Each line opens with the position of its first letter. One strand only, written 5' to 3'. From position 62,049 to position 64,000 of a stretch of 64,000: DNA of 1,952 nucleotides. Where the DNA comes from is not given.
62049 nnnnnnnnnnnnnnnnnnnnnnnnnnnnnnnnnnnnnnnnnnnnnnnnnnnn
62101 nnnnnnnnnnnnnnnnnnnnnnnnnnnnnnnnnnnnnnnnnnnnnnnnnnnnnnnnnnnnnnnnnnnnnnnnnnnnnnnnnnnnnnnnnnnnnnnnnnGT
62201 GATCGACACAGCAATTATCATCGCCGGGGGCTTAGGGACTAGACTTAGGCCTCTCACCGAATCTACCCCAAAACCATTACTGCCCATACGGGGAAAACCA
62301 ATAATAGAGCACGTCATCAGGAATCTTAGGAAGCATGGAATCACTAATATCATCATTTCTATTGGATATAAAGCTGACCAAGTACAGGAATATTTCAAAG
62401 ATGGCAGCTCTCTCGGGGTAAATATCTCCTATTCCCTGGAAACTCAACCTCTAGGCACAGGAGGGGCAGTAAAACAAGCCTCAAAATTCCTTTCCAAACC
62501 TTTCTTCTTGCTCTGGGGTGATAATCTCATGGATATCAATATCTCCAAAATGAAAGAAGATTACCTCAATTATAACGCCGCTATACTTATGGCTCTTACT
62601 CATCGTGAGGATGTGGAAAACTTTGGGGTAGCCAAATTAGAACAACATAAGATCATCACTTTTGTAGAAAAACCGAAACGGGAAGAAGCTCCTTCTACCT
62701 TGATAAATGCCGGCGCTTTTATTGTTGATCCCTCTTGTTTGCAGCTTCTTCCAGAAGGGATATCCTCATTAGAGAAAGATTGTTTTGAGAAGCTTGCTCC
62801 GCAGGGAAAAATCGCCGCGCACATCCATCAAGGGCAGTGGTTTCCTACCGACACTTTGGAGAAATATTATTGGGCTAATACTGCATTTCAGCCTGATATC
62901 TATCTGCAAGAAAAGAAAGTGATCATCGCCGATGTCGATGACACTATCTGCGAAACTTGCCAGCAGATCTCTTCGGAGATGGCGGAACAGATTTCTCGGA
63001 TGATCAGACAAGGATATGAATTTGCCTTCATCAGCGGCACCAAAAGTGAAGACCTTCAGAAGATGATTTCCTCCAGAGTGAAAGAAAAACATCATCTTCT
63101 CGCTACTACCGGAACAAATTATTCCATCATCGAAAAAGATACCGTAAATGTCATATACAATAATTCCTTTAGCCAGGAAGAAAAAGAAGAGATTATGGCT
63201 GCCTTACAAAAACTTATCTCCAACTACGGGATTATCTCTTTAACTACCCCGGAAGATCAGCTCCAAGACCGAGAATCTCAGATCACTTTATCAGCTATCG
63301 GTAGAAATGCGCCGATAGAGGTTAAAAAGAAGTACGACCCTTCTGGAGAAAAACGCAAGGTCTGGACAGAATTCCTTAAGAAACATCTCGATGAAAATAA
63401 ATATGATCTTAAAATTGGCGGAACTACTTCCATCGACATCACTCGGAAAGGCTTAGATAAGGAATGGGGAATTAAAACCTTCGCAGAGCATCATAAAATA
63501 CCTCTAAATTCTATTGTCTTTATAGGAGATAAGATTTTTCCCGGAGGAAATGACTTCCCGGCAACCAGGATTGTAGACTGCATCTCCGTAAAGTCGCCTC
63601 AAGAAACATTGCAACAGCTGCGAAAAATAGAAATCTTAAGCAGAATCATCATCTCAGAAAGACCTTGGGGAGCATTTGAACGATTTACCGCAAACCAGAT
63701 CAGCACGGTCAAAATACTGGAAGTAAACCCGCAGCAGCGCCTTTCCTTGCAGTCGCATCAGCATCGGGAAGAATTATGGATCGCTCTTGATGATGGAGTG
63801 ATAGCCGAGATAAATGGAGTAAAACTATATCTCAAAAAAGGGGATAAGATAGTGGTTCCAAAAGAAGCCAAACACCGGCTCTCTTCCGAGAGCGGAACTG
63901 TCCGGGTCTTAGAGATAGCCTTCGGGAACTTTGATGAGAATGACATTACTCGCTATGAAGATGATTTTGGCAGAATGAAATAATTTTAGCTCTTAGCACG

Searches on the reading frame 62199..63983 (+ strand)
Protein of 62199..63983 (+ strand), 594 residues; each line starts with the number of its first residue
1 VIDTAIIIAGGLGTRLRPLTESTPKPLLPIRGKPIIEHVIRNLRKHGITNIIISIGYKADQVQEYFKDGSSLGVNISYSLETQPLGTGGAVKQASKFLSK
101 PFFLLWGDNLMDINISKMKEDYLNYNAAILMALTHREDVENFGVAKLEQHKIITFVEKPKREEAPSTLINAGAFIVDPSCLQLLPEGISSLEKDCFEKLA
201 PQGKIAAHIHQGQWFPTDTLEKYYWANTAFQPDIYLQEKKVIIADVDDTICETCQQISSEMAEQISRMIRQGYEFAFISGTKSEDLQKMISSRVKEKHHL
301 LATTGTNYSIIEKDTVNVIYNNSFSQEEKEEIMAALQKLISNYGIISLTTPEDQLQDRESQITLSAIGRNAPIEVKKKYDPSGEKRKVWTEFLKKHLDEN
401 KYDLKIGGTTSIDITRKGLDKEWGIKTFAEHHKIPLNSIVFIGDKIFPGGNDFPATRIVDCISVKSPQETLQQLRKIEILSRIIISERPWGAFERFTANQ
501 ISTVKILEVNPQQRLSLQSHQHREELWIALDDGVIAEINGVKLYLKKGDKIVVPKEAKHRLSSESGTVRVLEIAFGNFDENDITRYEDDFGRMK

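Call 78: search_protein_families(library=ncbifam, proteins=[window:62199-63983:+], max_evalue=0.00001)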
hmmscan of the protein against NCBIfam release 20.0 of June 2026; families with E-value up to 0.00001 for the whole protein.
window:62199-63983:+ (594 aa): 44 families (the best 25 are shown)
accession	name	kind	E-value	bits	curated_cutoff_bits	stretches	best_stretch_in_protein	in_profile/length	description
TIGR03992.1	Arch_glmU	subfamily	1.8e-44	152.2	292.1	1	4-186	2-178/393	bifunctional sugar-1-phosphate nucleotidylyltransferase/acetyltransferase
NF052502.1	man1P_GTase_Rv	exception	1.9e-43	148.7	440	1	5-219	3-219/352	mannose-1-phosphate guanylyltransferase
TIGR01208.1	rmlA_long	equivalog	1.5e-40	139.2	320.25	1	5-251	2-243/353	glucose-1-phosphate thymidylyltransferase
NF049965.1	GlMnHpPGnyltfHddC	equivalog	8.6e-40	136.7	300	1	4-178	2-169/221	D-glycero-D-manno-heptose 1-phosphate guanosyltransferase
TIGR02623.1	G1P_cyt_trans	equivalog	1.5e-35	122.9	300.25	2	87-221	106-236/255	glucose-1-phosphate cytidylyltransferase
NF045761.1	NAMPUrTaseMurU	equivalog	2.2e-35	122.6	250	1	5-223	3-220/226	N-acetylmuramate alpha-1-phosphate uridylyltransferase MurU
NF041313.1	UDPGP_AglF_Halo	equivalog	2.9e-33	115.3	400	1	5-179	3-177/234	UTP--glucose-1-phosphate uridylyltransferase AglF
TIGR01099.1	galU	equivalog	4.4e-25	88.7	326.8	2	3-72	2-71/261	UTP--glucose-1-phosphate uridylyltransferase GalU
NF041173.1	Sug_nt_acttase_Thmprot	equivalog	9.3e-22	77.5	600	1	5-184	3-176/405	bifunctional sugar-1-phosphate nucleotidylyltransferase/acetyltransferase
TIGR01479.1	GMP_PMI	equivalog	1.5e-19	70.2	372.95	1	487-591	360-466/467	mannose-1-phosphate guanylyltransferase/mannose-6-phosphate isomerase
TIGR01207.1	rmlA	equivalog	1.7e-19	70.1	360.65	1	5-177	2-176/286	glucose-1-phosphate thymidylyltransferase RfbA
NF045697.1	MurNAcPUrMurU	equivalog_domain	3.6e-19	69.1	370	1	6-215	1-213/229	N-acetylmuramate alpha-1-phosphate uridylyltransferase MurU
TIGR02091.1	glgC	equivalog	2.8e-18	66.1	424.9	1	5-230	3-259/364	glucose-1-phosphate adenylyltransferase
TIGR01173.1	glmU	equivalog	3.7e-18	65.6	366.85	1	5-183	3-179/452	bifunctional UDP-N-acetylglucosamine diphosphorylase/glucosamine-1-phosphate N-acetyltransferase GlmU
NF012024.0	PRK15480.1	equivalog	6.3e-17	61.6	588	1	5-178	6-181/292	glucose-1-phosphate thymidylyltransferase RfbA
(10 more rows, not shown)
